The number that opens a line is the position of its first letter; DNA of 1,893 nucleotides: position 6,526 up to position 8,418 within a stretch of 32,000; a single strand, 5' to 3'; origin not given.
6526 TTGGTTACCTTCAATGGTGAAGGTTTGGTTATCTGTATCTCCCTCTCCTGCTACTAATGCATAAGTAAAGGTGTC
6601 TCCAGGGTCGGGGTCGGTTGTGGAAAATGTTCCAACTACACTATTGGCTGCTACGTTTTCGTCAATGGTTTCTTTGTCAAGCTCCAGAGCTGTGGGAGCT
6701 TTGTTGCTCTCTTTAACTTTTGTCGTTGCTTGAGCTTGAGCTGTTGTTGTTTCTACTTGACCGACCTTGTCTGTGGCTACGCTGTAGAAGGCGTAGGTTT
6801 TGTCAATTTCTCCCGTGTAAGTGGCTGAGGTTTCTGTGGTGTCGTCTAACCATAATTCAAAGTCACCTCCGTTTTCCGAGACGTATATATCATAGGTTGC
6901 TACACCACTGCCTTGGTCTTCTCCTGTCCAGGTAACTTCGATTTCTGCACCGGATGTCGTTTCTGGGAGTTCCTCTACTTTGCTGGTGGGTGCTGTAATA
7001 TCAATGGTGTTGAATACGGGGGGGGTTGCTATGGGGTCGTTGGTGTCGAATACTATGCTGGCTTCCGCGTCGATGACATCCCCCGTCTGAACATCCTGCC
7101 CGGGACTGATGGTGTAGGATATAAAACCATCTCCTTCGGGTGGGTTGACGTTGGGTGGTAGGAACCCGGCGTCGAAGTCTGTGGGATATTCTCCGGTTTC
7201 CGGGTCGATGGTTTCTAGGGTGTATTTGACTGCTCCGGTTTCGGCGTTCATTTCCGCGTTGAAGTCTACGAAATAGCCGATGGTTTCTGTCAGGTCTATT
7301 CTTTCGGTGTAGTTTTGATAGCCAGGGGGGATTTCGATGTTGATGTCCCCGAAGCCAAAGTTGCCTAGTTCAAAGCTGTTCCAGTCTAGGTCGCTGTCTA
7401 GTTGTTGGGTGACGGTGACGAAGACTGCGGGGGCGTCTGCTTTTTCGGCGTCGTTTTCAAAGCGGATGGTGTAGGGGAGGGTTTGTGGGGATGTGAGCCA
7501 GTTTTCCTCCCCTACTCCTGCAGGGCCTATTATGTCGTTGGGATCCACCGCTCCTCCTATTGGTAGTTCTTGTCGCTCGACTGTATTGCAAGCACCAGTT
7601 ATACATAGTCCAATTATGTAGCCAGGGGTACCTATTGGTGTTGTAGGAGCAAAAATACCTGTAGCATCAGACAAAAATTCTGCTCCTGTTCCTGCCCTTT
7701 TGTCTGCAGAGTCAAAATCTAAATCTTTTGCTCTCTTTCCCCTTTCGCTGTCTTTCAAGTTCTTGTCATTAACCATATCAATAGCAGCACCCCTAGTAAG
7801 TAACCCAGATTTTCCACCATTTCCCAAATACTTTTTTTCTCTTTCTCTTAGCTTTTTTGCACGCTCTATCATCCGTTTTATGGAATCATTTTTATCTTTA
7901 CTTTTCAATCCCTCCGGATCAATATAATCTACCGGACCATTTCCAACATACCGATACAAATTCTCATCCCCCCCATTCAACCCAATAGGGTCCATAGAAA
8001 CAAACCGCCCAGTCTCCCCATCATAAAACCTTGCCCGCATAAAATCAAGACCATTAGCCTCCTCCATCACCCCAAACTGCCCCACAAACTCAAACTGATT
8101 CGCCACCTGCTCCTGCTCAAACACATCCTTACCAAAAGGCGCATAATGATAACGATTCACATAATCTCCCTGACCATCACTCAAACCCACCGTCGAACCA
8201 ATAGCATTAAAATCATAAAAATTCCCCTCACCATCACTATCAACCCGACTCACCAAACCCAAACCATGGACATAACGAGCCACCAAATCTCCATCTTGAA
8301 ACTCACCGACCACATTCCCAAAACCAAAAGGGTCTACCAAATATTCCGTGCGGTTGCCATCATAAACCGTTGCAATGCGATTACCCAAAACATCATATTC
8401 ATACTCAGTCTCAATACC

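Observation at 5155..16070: Giant mosaic protein (~3,266 codons) whose complete RHS/YD shell is internal and followed by ~916 aa of adhesin-type domains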

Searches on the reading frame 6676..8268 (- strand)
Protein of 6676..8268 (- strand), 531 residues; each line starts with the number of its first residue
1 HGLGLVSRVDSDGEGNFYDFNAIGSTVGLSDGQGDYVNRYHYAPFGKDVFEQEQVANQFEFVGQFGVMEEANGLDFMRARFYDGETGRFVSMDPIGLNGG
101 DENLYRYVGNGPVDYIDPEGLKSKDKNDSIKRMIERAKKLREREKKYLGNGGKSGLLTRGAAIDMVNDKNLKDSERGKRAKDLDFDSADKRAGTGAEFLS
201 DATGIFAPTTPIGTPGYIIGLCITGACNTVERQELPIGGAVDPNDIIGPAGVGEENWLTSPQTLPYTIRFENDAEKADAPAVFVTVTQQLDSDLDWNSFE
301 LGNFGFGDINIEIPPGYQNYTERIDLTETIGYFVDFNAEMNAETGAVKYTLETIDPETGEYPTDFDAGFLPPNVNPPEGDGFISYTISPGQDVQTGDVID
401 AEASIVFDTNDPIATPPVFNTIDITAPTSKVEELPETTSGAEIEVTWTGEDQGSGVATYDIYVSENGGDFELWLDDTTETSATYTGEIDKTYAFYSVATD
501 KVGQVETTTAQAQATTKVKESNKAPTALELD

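Call 20: find_related_loci(query=A1, collection=genome_contigs, flank=10000)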
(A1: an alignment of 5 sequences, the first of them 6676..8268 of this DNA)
Query A1 (531 aa) in genome_contigs; peptide patterns used: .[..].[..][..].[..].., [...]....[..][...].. (x = any residue, [..] = any of these).
229 stretches matched a pattern; 210 encode a relative of the query (tblastn E <= 1e-3); the best 80 are kept; 80 distinct loci.
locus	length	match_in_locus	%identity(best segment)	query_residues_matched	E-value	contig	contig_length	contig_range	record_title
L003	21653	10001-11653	46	1-531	3e-140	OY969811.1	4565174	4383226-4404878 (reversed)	MAG: uncultured cyanobacterium isolate MFD02832.bin.c.1 genome assembly, chromosome: 1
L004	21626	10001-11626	46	1-518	7e-139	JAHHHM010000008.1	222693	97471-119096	MAG: Microcoleus vaginatus WJT46-NPBG5 scaffold_86_c1, whole genome shotgun sequence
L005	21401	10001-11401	45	1-518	5e-126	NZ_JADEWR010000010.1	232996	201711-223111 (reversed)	Nodosilinea sp. LEGE 06152 Contig_10, whole genome shotgun sequence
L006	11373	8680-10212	44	1-519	2e-123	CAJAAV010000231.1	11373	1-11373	MAG: uncultured Chlorobiaceae bacterium isolate Loc080925-8m_bin-189 genome assembly, contig: bin-189:231/293, whole gen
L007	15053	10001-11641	42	1-518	1e-121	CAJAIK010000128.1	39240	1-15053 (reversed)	MAG: uncultured Chlorobiaceae bacterium isolate E-4_bin-114 genome assembly, contig: bin-114:128/128, whole genome shotg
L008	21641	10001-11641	41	1-521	8e-119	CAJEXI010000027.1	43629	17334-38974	MAG: uncultured Chlorobiaceae bacterium isolate RF-1857-SP43-464-F4_S21 genome assembly, contig: NODE_27_length_43629_co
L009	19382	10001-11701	40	1-531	2e-118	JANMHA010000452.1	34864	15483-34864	MAG: Pirellula sp. isolate OTE_70_metabat_354 OTE_70_k141_1177284, whole genome shotgun sequence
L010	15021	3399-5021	41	1-525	3e-112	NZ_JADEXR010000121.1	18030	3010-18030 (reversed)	Aff. Roholtiella sp. LEGE 12411 NODE_168_length_18030_cov_32.425068, whole genome shotgun sequence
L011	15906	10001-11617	42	2-506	8e-112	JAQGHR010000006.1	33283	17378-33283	MAG: Planctomycetota bacterium isolate RYN_438 scaffold_1174454, whole genome shotgun sequence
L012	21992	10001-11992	40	1-531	9e-107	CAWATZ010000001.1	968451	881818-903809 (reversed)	MAG: uncultured Planctomycetota bacterium isolate MFD02248.bin.2.136 genome assembly, contig: contig_11120, whole genome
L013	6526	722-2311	41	1-518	2e-106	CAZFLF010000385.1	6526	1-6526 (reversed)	MAG TPA_asm: uncultured Pirellulaceae bacterium isolate SRP136066_co1_133 genome assembly, contig: NODE_19192_length_652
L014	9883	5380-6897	41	1-518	2e-105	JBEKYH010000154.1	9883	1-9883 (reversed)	MAG: Tepidisphaeraceae bacterium isolate SPRUCE 670 SPRUCE_670_154, whole genome shotgun sequence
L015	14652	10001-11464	40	4-519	3e-103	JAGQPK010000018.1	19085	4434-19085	MAG: Planctomycetales bacterium isolate HKST-UBA38 NODE_18_length_19085_cov_6.054451, whole genome shotgun sequence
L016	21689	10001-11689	39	1-528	6e-103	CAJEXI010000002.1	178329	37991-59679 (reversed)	MAG: uncultured Chlorobiaceae bacterium isolate RF-1857-SP43-464-F4_S21 genome assembly, contig: NODE_2_length_178329_co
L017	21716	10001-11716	56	1-518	6e-100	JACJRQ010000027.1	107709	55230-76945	Nostoc calcicola FACHB-3891 contig27, whole genome shotgun sequence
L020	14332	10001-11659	53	1-518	2e-96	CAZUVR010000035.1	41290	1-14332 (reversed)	MAG TPA_asm: uncultured bacterium isolate SRP242652_co2_142 genome assembly, contig: NODE_1123_length_41290_cov_109.1909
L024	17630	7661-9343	55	1-525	5e-92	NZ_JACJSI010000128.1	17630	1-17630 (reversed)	Nostoc flagelliforme FACHB-838 contig128, whole genome shotgun sequence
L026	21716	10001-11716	54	1-524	6e-91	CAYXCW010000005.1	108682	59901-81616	MAG TPA_asm: uncultured bacterium isolate binchicken_co319_167 genome assembly, contig: NODE_258_length_108682_cov_24.04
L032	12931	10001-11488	48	1-504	6e-132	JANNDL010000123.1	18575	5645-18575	MAG: Chamaesiphon sp. OTE_75_metabat_95 OTE_75_k141_76733, whole genome shotgun sequence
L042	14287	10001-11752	36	1-530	3e-81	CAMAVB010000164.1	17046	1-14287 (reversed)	MAG: Candidatus Kuenenia stuttgartiensis isolate LH-05nov19-79 genome assembly, contig: LH-05nov19-C7401, whole genome s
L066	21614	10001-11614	48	1-519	3e-76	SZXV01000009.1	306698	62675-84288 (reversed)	MAG: Chlorobium sp. isolate L227-S-6D L227_S_6D_8, whole genome shotgun sequence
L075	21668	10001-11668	50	2-518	3e-74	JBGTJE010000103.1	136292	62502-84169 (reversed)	MAG: Pirellulaceae bacterium isolate JTS-RE282 k141_4134699, whole genome shotgun sequence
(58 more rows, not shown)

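Call 41: search_protein_families(library=pfam, max_evalue=0.001, proteins=[L003:10361-12529:+, L004:10361-12799:+, L005:10364-15247:+, L009:10364-12046:+, L015:10355-11914:+, L017:10364-15013:+, L020:10358-14128:+, L024:8018-11008:+, L042:10364-12538:+, L066:10361-13636:+])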
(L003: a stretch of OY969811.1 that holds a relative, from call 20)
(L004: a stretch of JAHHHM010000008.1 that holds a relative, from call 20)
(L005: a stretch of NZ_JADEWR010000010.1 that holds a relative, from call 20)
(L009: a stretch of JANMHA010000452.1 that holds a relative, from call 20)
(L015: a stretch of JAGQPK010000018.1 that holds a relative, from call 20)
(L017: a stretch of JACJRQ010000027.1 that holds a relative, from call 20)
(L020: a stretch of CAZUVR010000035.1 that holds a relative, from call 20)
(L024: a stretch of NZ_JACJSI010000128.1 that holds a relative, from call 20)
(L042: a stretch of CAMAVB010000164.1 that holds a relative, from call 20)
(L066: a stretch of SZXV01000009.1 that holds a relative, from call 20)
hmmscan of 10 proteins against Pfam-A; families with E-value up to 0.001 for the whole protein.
L003:10361-12529:+ (723 aa): 5 families
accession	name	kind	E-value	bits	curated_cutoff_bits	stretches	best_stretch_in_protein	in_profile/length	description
PF24595.1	DUF7619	-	4.6e-18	66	27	2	268-316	80-128/133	Domain of unknown function (DUF7619)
PF17210.9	SdrD_B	-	6.8e-13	49.2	29.7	1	427-504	6-80/112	SdrD B-like domain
PF00353.25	HemolysinCabind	-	1.2e-09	38.4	23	2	557-591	1-35/36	RTX calcium-binding nonapeptide repeat (4 copies)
PF17802.7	SpaA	-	4.4e-08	33.6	23.1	1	441-495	12-66/91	Prealbumin-like fold domain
PF13620.12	CarboxypepD_reg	-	2.8e-06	28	32.3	1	443-489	12-55/82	Carboxypeptidase regulatory-like domain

L004:10361-12799:+ (813 aa): 2 families
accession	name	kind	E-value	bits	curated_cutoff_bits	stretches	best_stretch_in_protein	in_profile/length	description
PF00353.25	HemolysinCabind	-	4.6e-58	193.1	23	11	536-570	2-36/36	RTX calcium-binding nonapeptide repeat (4 copies)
PF24595.1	DUF7619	-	1.2e-17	64.7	27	2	274-320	81-128/133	Domain of unknown function (DUF7619)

L005:10364-15247:+ (1628 aa): 7 families
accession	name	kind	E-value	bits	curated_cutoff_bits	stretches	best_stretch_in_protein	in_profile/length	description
PF05345.18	He_PIG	-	1.3e-34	119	24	2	566-661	1-95/96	Putative Ig domain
PF00353.25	HemolysinCabind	-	3.1e-18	65.8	23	4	1494-1527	3-36/36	RTX calcium-binding nonapeptide repeat (4 copies)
PF03160.20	Calx-beta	-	3.5e-17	62.9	27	1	352-465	4-119/119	Calx-beta domain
PF24595.1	DUF7619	-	1.7e-16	60.9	27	2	63-122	1-57/133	Domain of unknown function (DUF7619)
PF17803.7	Cadherin_4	-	6.2e-08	33.5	25.1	1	1205-1274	1-67/71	Bacterial cadherin-like domain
PF19699.4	CLSTN_C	-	3.3e-06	26.7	27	0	867-920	6-58/354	Calsyntenin C-terminal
PF05510.18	Sarcoglycan_2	-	0.00064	20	24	0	486-548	12-82/95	Sarcoglycan alpha/epsilon N-terminal domain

L009:10364-12046:+ (561 aa): 2 families
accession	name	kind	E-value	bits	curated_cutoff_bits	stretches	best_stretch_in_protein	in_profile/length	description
PF24595.1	DUF7619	-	6.6e-14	52.6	27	2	156-218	1-60/133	Domain of unknown function (DUF7619)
PF00404.24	Dockerin_1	-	3.8e-13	49.9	22.9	1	441-497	2-57/57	Dockerin type I domain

L015:10355-11914:+ (520 aa): 2 families
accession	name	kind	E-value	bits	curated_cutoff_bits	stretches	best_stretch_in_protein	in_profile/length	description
PF24595.1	DUF7619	-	4.5e-15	56.3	27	2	90-148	1-56/133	Domain of unknown function (DUF7619)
PF00404.24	Dockerin_1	-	8.2e-05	23.2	22.9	1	374-424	1-56/57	Dockerin type I domain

L017:10364-15013:+ (1550 aa): 4 families
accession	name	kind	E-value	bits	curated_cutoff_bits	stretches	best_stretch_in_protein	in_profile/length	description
PF00353.25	HemolysinCabind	-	6.1e-68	224.6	23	15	1111-1146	1-36/36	RTX calcium-binding nonapeptide repeat (4 copies)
PF03160.20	Calx-beta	-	8e-18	65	27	1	460-562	11-117/119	Calx-beta domain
PF24595.1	DUF7619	-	6.8e-17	62.2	27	2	302-351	80-130/133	Domain of unknown function (DUF7619)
PF08857.17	ParBc_2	-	0.00091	19.8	23.6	0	789-831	45-87/158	Putative ParB-like nuclease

L020:10358-14128:+ (1257 aa): 3 families
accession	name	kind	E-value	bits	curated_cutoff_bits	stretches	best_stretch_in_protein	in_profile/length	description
PF00353.25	HemolysinCabind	-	7.2e-49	163.7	23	9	1105-1140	1-36/36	RTX calcium-binding nonapeptide repeat (4 copies)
PF24595.1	DUF7619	-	1.7e-18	67.4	27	2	286-337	81-133/133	Domain of unknown function (DUF7619)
PF03160.20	Calx-beta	-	2e-17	63.7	27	1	445-533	15-102/119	Calx-beta domain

L024:8018-11008:+ (997 aa): 5 families
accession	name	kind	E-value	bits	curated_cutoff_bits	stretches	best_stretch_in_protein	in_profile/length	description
PF13448.11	DUF4114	-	4e-23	82.6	27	1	919-994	1-84/85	Domain of unknown function (DUF4114)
PF05345.18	He_PIG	-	1.7e-20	73.7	24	1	552-647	1-95/96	Putative Ig domain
PF24595.1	DUF7619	-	8e-17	62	27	2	286-334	81-130/133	Domain of unknown function (DUF7619)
PF17963.7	Big_9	-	3.5e-13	50.7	23.6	2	439-544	1-88/89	Bacterial Ig domain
PF17892.7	Cadherin_5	-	9e-08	32.3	26.5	1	439-547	2-98/98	Cadherin-like domain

L042:10364-12538:+ (725 aa): 4 families
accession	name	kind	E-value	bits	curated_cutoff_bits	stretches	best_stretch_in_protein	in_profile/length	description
PF24595.1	DUF7619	-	3e-17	63.3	27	2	162-222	1-58/133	Domain of unknown function (DUF7619)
PF00028.23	Cadherin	-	1.1e-11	45.4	28.8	1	466-551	3-90/93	Cadherin domain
PF00404.24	Dockerin_1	-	0.00025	21.6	22.9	1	666-712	2-55/57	Dockerin type I domain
PF00041.27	fn3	-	0.00058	20.5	25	0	503-548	38-80/84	Fibronectin type III domain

L066:10361-13636:+ (1092 aa): 2 families
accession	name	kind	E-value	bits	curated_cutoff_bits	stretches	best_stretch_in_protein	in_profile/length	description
PF13205.12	Big_5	-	2.3e-14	54.4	23.6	1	950-1052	3-99/105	Bacterial Ig-like domain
PF24595.1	DUF7619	-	4.1e-12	46.7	27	2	141-226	1-83/133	Domain of unknown function (DUF7619)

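Call 65: search_protein_families(library=pfam, max_evalue=0.0001, proteins=[L003:3947-6646:+, L004:4763-7462:+, L005:1787-4486:+, L009:3098-5797:+, L015:2843-5542:+, L020:3059-5758:+, L024:2213-4912:+, L026:5921-8620:+, L032:3725-6424:+, L075:4658-7357:+])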
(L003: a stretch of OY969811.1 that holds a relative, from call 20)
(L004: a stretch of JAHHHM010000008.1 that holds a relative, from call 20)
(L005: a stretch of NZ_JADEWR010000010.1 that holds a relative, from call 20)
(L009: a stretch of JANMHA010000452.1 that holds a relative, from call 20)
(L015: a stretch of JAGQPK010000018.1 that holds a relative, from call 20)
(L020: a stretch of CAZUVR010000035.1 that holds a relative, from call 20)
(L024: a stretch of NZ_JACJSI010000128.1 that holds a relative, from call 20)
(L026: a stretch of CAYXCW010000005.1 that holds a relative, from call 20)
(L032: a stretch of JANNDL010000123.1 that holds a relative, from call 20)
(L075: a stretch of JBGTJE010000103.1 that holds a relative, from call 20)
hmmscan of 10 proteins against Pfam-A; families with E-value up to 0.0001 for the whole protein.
L003:3947-6646:+ (900 aa): 1 family
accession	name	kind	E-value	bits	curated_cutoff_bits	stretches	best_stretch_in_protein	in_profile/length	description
PF00353.25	HemolysinCabind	-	7.2e-52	173.3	23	4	179-214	1-36/36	RTX calcium-binding nonapeptide repeat (4 copies)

L004:4763-7462:+ (900 aa): 3 families
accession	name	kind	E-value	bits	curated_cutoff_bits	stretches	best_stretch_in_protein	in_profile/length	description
PF00353.25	HemolysinCabind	-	1.2e-29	102.3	23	5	285-319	2-36/36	RTX calcium-binding nonapeptide repeat (4 copies)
PF04151.21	PPC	-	1.6e-17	64.5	25.9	2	721-785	2-70/70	Bacterial pre-peptidase C-terminal domain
PF18962.6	Por_Secre_tail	-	7.1e-08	33.1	27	0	731-788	7-67/75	Secretion system C-terminal sorting domain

L005:1787-4486:+ (900 aa): 2 families
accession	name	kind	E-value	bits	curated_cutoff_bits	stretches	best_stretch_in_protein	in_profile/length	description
PF03160.20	Calx-beta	-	2.3e-78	260.3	27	4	188-300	5-119/119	Calx-beta domain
PF07705.17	CARDB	-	9.7e-19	67.9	22.7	2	648-756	2-99/101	CARDB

L009:3098-5797:+ (900 aa): 2 families
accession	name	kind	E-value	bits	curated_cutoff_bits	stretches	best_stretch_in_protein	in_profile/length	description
PF09664.16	DUF2399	-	1.9e-05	24.9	23.4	0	231-294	27-89/152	Protein of unknown function C-terminus (DUF2399)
PF25092.1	SH3_KIN17_C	-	2.6e-05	25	27.9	0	726-759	7-40/57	KIN17 C-terminal SH3 domain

L015:2843-5542:+ (900 aa): 1 family
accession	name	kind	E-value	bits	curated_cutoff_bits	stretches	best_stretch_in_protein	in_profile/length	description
PF07676.18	PD40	-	1.9e-22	79.1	20.9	0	373-395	10-31/38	WD40-like Beta Propeller Repeat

L020:3059-5758:+ (900 aa): 1 family
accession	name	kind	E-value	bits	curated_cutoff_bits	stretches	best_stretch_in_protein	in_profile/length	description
PF00353.25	HemolysinCabind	-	4.4e-56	186.8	23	4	390-425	1-36/36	RTX calcium-binding nonapeptide repeat (4 copies)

L024:2213-4912:+ (900 aa): 2 families
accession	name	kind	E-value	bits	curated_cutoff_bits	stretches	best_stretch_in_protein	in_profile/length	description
PF00353.25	HemolysinCabind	-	1.1e-25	89.7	23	3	482-516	1-35/36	RTX calcium-binding nonapeptide repeat (4 copies)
PF04151.21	PPC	-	1.6e-10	42.1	25.9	2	755-819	2-70/70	Bacterial pre-peptidase C-terminal domain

L026:5921-8620:+ (900 aa): 2 families
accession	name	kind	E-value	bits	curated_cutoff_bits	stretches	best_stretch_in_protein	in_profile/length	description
PF05593.20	RHS_repeat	-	1.4e-14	54.4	22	2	809-847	1-38/38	RHS Repeat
PF04151.21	PPC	-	7e-08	33.7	25.9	1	330-393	2-69/70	Bacterial pre-peptidase C-terminal domain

L032:3725-6424:+ (900 aa): 4 families
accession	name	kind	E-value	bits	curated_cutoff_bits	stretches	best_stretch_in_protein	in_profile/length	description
PF04151.21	PPC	-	8.5e-65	216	25.9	7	680-743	2-69/70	Bacterial pre-peptidase C-terminal domain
PF18962.6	Por_Secre_tail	-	5.1e-14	52.8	27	0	692-745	9-65/75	Secretion system C-terminal sorting domain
PF23759.1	GBD_T9SS_assoc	-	3.9e-12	46.9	27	0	545-613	41-104/116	Galactose binding domain-like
PF04234.18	CopC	-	2.8e-06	28.7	23.3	0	425-477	18-73/92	CopC domain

L075:4658-7357:+ (900 aa): 0 families
